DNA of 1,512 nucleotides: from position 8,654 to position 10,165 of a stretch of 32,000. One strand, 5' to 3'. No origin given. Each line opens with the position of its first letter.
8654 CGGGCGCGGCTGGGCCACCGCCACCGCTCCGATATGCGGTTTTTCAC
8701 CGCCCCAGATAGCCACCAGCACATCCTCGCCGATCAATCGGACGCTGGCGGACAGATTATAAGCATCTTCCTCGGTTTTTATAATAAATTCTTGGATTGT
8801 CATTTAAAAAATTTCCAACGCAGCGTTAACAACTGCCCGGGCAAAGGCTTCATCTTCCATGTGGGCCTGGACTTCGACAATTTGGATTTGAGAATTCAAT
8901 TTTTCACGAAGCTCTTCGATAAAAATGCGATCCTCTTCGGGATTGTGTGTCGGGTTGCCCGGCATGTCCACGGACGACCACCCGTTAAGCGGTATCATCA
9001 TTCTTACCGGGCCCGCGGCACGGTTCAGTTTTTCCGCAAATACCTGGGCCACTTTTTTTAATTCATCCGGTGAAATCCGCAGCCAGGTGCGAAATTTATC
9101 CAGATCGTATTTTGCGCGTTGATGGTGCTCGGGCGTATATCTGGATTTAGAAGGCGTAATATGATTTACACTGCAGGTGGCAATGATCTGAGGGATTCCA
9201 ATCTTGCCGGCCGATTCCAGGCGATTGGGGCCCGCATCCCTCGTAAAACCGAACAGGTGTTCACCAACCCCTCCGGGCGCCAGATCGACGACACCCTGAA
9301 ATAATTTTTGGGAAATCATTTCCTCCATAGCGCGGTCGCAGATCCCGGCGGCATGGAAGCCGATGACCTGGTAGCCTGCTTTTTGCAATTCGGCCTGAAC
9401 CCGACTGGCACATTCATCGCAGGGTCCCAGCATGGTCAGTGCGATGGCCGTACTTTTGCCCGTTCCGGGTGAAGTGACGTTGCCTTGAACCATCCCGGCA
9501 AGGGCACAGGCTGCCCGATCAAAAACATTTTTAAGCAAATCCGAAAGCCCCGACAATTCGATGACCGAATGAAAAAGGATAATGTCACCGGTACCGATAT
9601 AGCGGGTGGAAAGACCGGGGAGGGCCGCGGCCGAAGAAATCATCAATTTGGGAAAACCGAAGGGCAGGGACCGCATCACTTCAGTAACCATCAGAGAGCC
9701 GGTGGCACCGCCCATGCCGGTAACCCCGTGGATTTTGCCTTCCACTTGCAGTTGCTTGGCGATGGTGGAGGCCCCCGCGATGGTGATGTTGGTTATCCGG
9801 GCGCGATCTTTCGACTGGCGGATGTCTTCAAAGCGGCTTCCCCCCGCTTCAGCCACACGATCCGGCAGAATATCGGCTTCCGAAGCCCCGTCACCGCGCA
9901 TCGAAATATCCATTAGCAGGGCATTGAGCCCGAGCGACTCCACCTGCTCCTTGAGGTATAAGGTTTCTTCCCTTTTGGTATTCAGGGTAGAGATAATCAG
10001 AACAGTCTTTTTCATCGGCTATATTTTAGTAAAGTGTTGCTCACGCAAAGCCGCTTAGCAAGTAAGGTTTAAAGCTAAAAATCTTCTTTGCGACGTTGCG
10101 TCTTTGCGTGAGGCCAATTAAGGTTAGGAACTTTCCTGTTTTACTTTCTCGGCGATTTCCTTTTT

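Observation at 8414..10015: Tm-1-like (UPF0261) ATP-binding protein translationally coupled to an LpdD-like prenyl-flavin accessory protein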

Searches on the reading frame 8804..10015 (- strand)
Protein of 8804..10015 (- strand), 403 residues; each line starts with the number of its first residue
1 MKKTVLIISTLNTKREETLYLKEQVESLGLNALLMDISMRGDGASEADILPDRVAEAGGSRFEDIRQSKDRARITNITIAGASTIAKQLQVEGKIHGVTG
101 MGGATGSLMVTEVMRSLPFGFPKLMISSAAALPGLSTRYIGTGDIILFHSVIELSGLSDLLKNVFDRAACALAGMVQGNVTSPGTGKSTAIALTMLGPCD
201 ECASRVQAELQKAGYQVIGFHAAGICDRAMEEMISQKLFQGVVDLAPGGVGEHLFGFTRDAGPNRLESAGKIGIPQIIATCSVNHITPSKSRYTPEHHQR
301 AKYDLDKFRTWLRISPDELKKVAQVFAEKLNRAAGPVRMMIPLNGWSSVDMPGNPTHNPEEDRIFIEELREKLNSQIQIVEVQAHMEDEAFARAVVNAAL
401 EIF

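Call 4: search_protein_families(library=pfam, proteins=[window:8804-10015:-])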
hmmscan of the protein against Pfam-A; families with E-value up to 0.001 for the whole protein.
window:8804-10015:- (403 aa): 2 families
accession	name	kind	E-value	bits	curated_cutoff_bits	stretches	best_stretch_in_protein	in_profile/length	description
PF23189.1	UPF0261_C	-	5.3e-68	229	27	1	190-402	3-217/218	Uncharacterised protein family (UPF0261) C-terminal domain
PF06792.17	UPF0261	-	1.5e-50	172.1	27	1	3-178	1-173/176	Uncharacterised protein family (UPF0261) N-terminal domain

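Call 5: search_protein_families(library=ncbifam, proteins=[window:8804-10015:-], max_evalue=0.00001)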
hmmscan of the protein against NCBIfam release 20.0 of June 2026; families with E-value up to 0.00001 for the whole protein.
window:8804-10015:- (403 aa): 4 families
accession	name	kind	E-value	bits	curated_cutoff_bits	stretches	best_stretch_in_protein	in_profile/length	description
NF002674.0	PRK02399.1-2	subfamily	1.1e-112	376.7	335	1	2-401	2-399/410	hypothetical protein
NF002676.0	PRK02399.1-4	equivalog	1.3e-102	343.8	556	1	2-397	4-398/415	hypothetical protein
NF002673.0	PRK02399.1-1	equivalog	1.4e-74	251.5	520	1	1-400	1-396/404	hypothetical protein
NF002675.0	PRK02399.1-3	equivalog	5.9e-63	213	648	1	3-402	2-395/398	hypothetical protein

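Call 8: search_solved_structures(query=window:8804-10015:-, max_evalue=0.01, show_alignments=1)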
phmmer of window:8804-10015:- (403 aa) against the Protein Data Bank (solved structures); distinct sequences matched with E-value up to 0.01: 4.
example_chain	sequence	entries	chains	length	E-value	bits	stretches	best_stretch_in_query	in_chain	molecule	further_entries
9mpy_A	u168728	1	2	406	4.1e-56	194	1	2-402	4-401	UPF0261 domain-containing protein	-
3wrw_A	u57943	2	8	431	8.3e-49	170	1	88-402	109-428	Tm-1 protein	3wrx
3wry_A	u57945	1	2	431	8.9e-49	169.9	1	88-402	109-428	Tm-1 protein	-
3wrv_A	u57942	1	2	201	2.8e-16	62.9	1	84-180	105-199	Tm-1 protein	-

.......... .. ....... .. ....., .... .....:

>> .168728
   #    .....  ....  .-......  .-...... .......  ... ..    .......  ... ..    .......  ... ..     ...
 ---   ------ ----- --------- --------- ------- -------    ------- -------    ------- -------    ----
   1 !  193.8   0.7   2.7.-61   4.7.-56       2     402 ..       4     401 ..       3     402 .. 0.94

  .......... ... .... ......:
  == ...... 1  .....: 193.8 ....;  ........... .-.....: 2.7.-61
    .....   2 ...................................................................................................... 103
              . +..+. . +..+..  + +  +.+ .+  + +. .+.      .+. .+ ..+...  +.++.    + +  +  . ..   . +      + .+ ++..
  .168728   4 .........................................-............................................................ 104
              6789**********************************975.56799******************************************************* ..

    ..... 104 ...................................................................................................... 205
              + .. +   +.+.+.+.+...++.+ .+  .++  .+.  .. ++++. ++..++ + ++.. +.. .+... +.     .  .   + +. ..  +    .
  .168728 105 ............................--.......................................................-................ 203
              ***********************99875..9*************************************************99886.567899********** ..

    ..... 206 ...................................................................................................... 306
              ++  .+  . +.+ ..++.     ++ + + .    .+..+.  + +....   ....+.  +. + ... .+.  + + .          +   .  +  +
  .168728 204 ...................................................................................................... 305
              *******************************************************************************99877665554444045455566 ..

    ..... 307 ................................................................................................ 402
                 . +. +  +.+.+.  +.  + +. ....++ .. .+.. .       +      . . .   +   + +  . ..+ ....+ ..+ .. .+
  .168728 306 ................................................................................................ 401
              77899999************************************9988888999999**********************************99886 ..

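Call 17: find_homologous_proteins(query=window:8804-10015:-, max_evalue=1e-30)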
Query window:8804-10015:- (403 aa): 2003 proteins with E <= 1e-30 among 8000 candidates; the best 120 are listed.
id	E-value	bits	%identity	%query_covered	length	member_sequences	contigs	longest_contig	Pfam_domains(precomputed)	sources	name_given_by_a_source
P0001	1.7e-252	855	95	100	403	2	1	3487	PF23189.2,PF06792.18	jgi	jgi:uncharacterized protein (UPF0261 family)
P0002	3.0e-246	835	94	100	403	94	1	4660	PF23189.2,PF06792.18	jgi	jgi:uncharacterized protein (UPF0261 family)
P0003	2.0e-244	829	92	100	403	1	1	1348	PF23189.2,PF06792.18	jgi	jgi:uncharacterized protein (UPF0261 family)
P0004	6.7e-242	820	92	100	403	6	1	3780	PF23189.2,PF06792.18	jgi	jgi:uncharacterized protein (UPF0261 family)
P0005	1.7e-237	806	90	100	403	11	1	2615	PF23189.2,PF06792.18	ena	-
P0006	4.1e-237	805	90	100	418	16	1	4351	PF23189.2,PF06792.18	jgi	jgi:uncharacterized protein (UPF0261 family)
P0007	7.0e-237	804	89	100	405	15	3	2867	PF23189.2,PF06792.18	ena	-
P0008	2.1e-236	802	89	100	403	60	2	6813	PF23189.2,PF06792.18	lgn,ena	-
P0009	8.4e-236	800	89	100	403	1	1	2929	PF23189.2,PF06792.18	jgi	jgi:uncharacterized protein (UPF0261 family)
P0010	8.5e-236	800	89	100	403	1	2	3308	PF23189.2,PF06792.18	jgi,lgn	jgi:uncharacterized protein (UPF0261 family)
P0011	1.0e-235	800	89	100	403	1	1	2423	PF23189.2,PF06792.18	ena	-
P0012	2.3e-235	799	89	100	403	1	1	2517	PF23189.2,PF06792.18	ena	-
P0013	3.0e-235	798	88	100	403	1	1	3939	PF23189.2,PF06792.18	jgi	jgi:uncharacterized protein (UPF0261 family)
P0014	3.0e-235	798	88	100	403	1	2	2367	PF23189.2,PF06792.18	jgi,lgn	jgi:uncharacterized protein (UPF0261 family)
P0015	2.0e-234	796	88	100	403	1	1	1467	PF23189.2,PF06792.18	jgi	jgi:uncharacterized protein (UPF0261 family)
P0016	7.1e-234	794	89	100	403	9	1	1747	PF23189.2,PF06792.18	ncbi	-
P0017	2.0e-233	792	88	100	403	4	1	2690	PF23189.2,PF06792.18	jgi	-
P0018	8.4e-232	787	88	100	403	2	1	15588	PF23189.2,PF06792.18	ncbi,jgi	ncbi:MAG: Tm-1-like ATP-binding domain-containing protein [Desulfobacterales bacterium]|jgi:uncharac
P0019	2.2e-231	786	87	100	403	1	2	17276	PF23189.2,PF06792.18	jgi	jgi:uncharacterized protein (UPF0261 family)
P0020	8.4e-231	784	87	100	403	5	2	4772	PF23189.2,PF06792.18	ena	-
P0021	1.5e-229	780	87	100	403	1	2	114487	PF23189.2,PF06792.18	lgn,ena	-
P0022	1.6e-229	780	87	100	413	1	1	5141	PF23189.2,PF06792.18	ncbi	-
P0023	2.4e-229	779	87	100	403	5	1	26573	PF23189.2,PF06792.18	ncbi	-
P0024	3.8e-216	736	94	87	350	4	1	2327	PF23189.2,PF06792.18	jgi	jgi:uncharacterized protein (UPF0261 family)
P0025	1.6e-215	734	86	94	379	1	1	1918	PF23189.2,PF06792.18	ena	-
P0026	6.1e-212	722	79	100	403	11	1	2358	PF23189.2,PF06792.18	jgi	jgi:uncharacterized protein (UPF0261 family)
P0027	3.4e-208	709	80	100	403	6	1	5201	PF23189.2,PF06792.18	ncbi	-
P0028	1.9e-207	707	79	100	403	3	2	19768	PF23189.2,PF06792.18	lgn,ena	-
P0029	9.2e-207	705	79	100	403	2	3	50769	PF23189.2,PF06792.18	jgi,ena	jgi:uncharacterized protein (UPF0261 family)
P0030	1.2e-206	704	78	100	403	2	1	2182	PF23189.2,PF06792.18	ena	-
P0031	3.0e-206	703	79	100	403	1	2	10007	PF23189.2,PF06792.18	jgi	jgi:uncharacterized protein (UPF0261 family)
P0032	1.3e-205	701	79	100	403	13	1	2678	PF23189.2,PF06792.18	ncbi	-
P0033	2.2e-205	700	78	100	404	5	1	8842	PF23189.2,PF06792.18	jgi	jgi:uncharacterized protein (UPF0261 family)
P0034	2.8e-205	700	78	100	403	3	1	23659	PF23189.2,PF06792.18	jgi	-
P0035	4.6e-205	699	77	100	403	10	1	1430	PF23189.2,PF06792.18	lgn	-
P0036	1.3e-204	698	78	100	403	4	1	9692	PF23189.2,PF06792.18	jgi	jgi:uncharacterized protein (UPF0261 family)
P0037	4.6e-204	696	78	100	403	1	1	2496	PF23189.2,PF06792.18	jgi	-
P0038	6.3e-204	695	78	100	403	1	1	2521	PF23189.2,PF06792.18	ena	-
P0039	1.4e-203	694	77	100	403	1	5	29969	PF23189.2,PF06792.18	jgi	jgi:uncharacterized protein (UPF0261 family)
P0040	4.6e-203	693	77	100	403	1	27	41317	PF23189.2,PF06792.18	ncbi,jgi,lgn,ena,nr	ncbi:hypothetical protein D1BOALGB6SA_7705 [Olavius sp. associated proteobacterium Delta 1]|nr:hypot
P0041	1.4e-202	691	77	100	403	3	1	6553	PF23189.2,PF06792.18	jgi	jgi:uncharacterized protein (UPF0261 family)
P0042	2.8e-202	690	77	100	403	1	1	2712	PF23189.2,PF06792.18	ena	-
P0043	3.2e-202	690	76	100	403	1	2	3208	PF23189.2,PF06792.18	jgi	jgi:uncharacterized protein (UPF0261 family)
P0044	8.3e-202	688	76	100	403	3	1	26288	PF23189.2,PF06792.18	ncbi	-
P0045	8.4e-202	688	77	100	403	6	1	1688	PF23189.2,PF06792.18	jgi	jgi:uncharacterized protein (UPF0261 family)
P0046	1.1e-201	688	78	100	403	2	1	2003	PF23189.2,PF06792.18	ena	-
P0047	1.7e-201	687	76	100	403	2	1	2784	PF23189.2,PF06792.18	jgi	jgi:uncharacterized protein (UPF0261 family)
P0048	3.9e-201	686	75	100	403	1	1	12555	PF23189.2,PF06792.18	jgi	jgi:uncharacterized protein (UPF0261 family)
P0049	1.5e-200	684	77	100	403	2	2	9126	PF23189.2,PF06792.18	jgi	jgi:uncharacterized protein (UPF0261 family)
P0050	2.1e-200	684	76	100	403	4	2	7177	PF23189.2,PF06792.18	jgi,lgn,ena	-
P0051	1.4e-199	681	76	100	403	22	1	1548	PF23189.2,PF06792.18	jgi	-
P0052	2.2e-199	680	76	100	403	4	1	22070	PF23189.2,PF06792.18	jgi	jgi:uncharacterized protein (UPF0261 family)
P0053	1.1e-198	678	76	100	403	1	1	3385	PF23189.2,PF06792.18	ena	-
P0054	1.4e-198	678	76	100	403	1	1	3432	PF23189.2,PF06792.18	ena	-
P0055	2.5e-198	677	75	100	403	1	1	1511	PF23189.2,PF06792.18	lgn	-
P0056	3.4e-197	673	74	100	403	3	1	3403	PF23189.2,PF06792.18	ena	-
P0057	1.4e-196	671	74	100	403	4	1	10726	PF23189.2,PF06792.18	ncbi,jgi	-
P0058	5.4e-193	659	73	100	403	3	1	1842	PF23189.2,PF06792.18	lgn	-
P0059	4.3e-191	653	72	100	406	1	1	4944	PF23189.2,PF06792.18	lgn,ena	-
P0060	1.0e-190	652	71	100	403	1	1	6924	PF23189.2,PF06792.18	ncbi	-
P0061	1.4e-190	651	71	100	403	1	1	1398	PF23189.2,PF06792.18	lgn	-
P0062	2.5e-190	651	76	96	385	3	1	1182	PF23189.2,PF06792.18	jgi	jgi:uncharacterized protein (UPF0261 family)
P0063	2.7e-190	651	71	100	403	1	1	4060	PF23189.2,PF06792.18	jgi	jgi:uncharacterized protein (UPF0261 family)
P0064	6.4e-190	649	71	100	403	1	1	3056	PF23189.2,PF06792.18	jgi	jgi:uncharacterized protein (UPF0261 family)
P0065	1.6e-189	648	70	100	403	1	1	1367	PF23189.2,PF06792.18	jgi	jgi:uncharacterized protein (UPF0261 family)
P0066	1.7e-189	648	72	100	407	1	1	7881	PF23189.2,PF06792.18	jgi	jgi:uncharacterized protein (UPF0261 family)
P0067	1.9e-189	648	71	100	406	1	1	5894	PF23189.2,PF06792.18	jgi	-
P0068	2.7e-189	647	72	100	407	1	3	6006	PF23189.2,PF06792.18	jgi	jgi:uncharacterized protein (UPF0261 family)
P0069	6.4e-189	646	71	100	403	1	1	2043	PF23189.2,PF06792.18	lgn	-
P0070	7.0e-189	646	71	100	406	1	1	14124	PF23189.2,PF06792.18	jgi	-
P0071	1.0e-188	645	71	100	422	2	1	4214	PF23189.2,PF06792.18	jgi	jgi:uncharacterized protein (UPF0261 family)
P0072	1.9e-188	644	71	100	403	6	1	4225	PF23189.2,PF06792.18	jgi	jgi:uncharacterized protein (UPF0261 family)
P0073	1.9e-188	644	71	100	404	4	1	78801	PF23189.2,PF06792.18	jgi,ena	-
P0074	2.0e-188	644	71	100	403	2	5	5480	PF23189.2,PF06792.18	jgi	-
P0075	2.5e-188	644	71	100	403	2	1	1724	PF23189.2,PF06792.18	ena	-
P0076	2.5e-188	644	72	100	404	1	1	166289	PF23189.2,PF06792.18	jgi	-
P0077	1.0e-187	642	72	100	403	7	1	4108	PF23189.2,PF06792.18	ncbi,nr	ncbi:MAG: Tm-1-like ATP-binding domain-containing protein [Proteobacteria bacterium]|nr:Tm-1-like AT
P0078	1.4e-187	642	70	100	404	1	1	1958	PF23189.2,PF06792.18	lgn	-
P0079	1.5e-187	642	72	100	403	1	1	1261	PF23189.2,PF06792.18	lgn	-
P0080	2.6e-187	641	71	100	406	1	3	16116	PF23189.2,PF06792.18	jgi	-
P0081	2.8e-187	641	72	100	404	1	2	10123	PF23189.2,PF06792.18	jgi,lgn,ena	-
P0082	2.9e-187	641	70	100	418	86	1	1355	PF23189.2,PF06792.18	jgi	jgi:uncharacterized protein (UPF0261 family)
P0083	3.5e-187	640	71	100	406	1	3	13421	PF23189.2,PF06792.18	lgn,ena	-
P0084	5.2e-187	640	76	92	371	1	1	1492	PF23189.2,PF06792.18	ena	-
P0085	6.8e-187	639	69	100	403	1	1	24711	PF23189.2,PF06792.18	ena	-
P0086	1.2e-186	639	72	100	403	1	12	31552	PF23189.2,PF06792.18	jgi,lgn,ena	-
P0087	1.5e-186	638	72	100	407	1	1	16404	PF23189.2,PF06792.18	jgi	jgi:uncharacterized protein (UPF0261 family)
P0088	1.6e-186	638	71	100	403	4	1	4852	PF23189.2,PF06792.18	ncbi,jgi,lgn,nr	ncbi:MAG: Tm-1-like ATP-binding domain-containing protein [Deltaproteobacteria bacterium]|nr:Tm-1-li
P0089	1.7e-186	638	72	100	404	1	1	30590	PF23189.2,PF06792.18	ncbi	-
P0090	2.5e-186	637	72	100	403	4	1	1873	PF23189.2,PF06792.18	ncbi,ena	-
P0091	2.5e-186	637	78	92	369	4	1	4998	PF23189.2,PF06792.18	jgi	-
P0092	2.5e-186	637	71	100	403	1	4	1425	PF23189.2,PF06792.18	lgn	-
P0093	2.6e-186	637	71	100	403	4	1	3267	PF23189.2,PF06792.18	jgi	-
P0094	3.6e-186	637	70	100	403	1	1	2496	PF23189.2,PF06792.18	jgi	-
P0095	3.6e-186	637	71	100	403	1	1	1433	PF23189.2,PF06792.18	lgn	-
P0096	3.8e-186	637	72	100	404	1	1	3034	PF23189.2,PF06792.18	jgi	-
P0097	4.3e-186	637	71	100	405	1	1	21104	PF23189.2,PF06792.18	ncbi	ncbi:MAG: Tm-1-like ATP-binding domain-containing protein [Candidatus Desulfacyla sp.]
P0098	4.4e-186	637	70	100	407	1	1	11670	PF23189.2,PF06792.18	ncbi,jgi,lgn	-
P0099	5.0e-186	636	70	100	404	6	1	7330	PF23189.2,PF06792.18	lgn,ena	-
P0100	6.9e-186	636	71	100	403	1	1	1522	PF23189.2,PF06792.18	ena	-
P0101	1.4e-185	635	72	99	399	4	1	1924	PF23189.2,PF06792.18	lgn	-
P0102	1.4e-185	635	69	100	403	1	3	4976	PF23189.2,PF06792.18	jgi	jgi:uncharacterized protein (UPF0261 family)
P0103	1.8e-185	635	69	100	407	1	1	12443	PF23189.2,PF06792.18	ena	-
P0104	1.8e-185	635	71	100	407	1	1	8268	PF23189.2,PF06792.18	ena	-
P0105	2.0e-185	634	71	100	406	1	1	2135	PF23189.2,PF06792.18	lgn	-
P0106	3.1e-185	634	71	100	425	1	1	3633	PF23189.2,PF06792.18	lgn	-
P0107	3.9e-185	634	71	100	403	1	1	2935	PF23189.2,PF06792.18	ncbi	-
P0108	4.5e-185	633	71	100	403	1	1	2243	PF23189.2,PF06792.18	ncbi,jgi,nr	ncbi:UPF0261 family protein [Candidatus Woesebacteria bacterium]|nr:MAG: UPF0261 family protein [Can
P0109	7.0e-185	633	68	100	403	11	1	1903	PF23189.2,PF06792.18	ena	-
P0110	7.2e-185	633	71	100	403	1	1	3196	PF23189.2,PF06792.18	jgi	jgi:uncharacterized protein (UPF0261 family)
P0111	7.4e-185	633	69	100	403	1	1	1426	PF23189.2,PF06792.18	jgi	jgi:uncharacterized protein (UPF0261 family)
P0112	7.9e-185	633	69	100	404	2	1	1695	PF23189.2,PF06792.18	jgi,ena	-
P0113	8.8e-185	632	70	100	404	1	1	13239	PF23189.2,PF06792.18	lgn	-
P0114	8.9e-185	632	70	100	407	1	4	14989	PF23189.2,PF06792.18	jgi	jgi:uncharacterized protein (UPF0261 family)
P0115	9.0e-185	632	71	97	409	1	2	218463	PF23189.2,PF06792.18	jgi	-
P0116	1.5e-184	632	71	100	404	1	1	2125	PF23189.2,PF06792.18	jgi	-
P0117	1.7e-184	631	69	100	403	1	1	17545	PF23189.2,PF06792.18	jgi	jgi:uncharacterized protein (UPF0261 family)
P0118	1.9e-184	631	71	100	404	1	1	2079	PF23189.2,PF06792.18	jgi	-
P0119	2.3e-184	631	71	100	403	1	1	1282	PF23189.2,PF06792.18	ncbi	-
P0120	3.2e-184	631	71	100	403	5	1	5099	PF23189.2,PF06792.18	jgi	jgi:uncharacterized protein (UPF0261 family)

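Call 18: find_encoding_contigs(protein=window:8804-10015:-, flank=10000, max_places=4)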
Protein window:8804-10015:- (403 aa): no gene with exactly this product is on record in the collection.

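Call 19: find_encoding_contigs(protein=P0040, flank=10000, max_places=3)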
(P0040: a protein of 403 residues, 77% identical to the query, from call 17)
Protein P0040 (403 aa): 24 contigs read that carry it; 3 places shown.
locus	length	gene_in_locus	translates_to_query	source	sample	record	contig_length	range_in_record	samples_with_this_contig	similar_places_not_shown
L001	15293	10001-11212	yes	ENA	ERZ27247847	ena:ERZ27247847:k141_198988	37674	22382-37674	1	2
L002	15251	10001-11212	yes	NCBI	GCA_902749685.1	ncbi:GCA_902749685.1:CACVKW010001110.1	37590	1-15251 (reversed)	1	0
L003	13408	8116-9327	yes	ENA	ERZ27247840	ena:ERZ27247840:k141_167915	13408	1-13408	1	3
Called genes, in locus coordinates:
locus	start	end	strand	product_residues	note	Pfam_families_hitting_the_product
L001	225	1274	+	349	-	PF00691:OmpA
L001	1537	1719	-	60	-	-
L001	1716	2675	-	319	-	PF00126:HTH_1, PF03466:LysR_substrate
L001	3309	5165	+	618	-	PF00391:PEP-utilizers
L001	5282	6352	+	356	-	PF01326:PPDK_N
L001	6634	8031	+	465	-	PF20695:UbiD_N, PF01977:UbiD, PF20696:UbiD_C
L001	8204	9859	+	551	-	PF00501:AMP-binding, PF13193:AMP-binding_C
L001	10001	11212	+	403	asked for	PF06792:UPF0261, PF23189:UPF0261_C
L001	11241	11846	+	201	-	PF02441:Flavoprotein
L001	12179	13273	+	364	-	PF02746:MR_MLE_N, PF13378:MR_MLE_C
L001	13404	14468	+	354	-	PF17396:DUF1611_N, PF07755:DUF1611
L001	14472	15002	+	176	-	-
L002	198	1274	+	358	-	PF00691:OmpA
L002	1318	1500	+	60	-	-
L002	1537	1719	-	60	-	-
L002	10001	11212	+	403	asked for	PF06792:UPF0261, PF23189:UPF0261_C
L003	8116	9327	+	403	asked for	PF06792:UPF0261, PF23189:UPF0261_C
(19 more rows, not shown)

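Call 20: find_encoding_contigs(protein=P0076, flank=10000, max_places=3)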
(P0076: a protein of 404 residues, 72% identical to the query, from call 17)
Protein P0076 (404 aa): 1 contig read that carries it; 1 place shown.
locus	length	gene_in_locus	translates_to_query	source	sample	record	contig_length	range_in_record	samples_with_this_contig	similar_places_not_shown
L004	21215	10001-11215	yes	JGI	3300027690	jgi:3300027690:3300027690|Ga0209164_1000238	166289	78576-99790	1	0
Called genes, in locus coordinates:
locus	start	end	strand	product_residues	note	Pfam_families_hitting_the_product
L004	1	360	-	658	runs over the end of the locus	PF03063:Prismane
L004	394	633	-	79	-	PF13783:DUF4177 (weak)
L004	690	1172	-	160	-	PF01475:FUR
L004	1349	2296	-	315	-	PF00126:HTH_1, PF03466:LysR_substrate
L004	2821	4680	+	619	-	PF00391:PEP-utilizers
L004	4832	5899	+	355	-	PF01326:PPDK_N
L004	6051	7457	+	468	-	PF20695:UbiD_N, PF01977:UbiD, PF20696:UbiD_C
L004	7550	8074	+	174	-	PF00072:Response_reg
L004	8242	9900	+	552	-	PF00501:AMP-binding, PF13193:AMP-binding_C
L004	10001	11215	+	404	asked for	PF06792:UPF0261, PF23189:UPF0261_C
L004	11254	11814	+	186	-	PF02441:Flavoprotein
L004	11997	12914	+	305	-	PF28239:Npun_R2479 (weak)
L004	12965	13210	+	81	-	PF13433:Peripla_BP_5, PF13458:Peripla_BP_6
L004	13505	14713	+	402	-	PF13433:Peripla_BP_5, PF13458:Peripla_BP_6, PF01094:ANF_receptor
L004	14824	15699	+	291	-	PF02653:BPD_transp_2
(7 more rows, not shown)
